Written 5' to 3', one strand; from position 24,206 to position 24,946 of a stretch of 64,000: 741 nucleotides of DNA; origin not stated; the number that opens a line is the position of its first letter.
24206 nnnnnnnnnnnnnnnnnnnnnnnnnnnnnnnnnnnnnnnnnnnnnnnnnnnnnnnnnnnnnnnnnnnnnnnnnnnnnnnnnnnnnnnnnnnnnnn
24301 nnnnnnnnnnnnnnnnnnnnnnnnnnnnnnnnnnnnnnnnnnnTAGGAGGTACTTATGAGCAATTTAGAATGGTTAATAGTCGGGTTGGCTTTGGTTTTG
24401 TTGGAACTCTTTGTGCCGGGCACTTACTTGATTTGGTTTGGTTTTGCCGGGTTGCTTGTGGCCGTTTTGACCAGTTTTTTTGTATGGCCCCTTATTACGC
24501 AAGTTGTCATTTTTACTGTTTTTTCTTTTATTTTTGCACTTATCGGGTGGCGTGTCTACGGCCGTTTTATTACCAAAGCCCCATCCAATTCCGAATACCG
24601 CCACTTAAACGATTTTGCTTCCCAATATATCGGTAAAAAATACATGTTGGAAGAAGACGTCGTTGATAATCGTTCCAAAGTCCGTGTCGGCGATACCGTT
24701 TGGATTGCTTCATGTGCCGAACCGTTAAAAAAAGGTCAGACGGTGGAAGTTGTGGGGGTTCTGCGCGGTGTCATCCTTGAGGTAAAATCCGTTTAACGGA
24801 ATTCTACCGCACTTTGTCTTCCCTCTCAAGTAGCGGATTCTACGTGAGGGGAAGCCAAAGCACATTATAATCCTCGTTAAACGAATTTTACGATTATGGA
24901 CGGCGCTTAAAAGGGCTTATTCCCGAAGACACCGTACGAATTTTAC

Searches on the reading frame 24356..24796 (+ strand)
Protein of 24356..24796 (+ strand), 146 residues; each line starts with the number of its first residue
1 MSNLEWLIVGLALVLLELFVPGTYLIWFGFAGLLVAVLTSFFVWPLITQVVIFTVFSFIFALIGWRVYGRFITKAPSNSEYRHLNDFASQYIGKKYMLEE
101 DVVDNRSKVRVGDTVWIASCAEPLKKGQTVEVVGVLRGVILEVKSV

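Call 92: search_protein_families(library=pfam, proteins=[window:24356-24796:+], max_evalue=0.00001)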
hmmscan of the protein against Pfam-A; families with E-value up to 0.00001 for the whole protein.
window:24356-24796:+ (146 aa): 1 family
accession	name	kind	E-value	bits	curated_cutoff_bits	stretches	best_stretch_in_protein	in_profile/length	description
PF01957.25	NfeD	-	7.7e-08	32.9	29.1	1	89-144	2-56/57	NfeD-like C-terminal, partner-binding domain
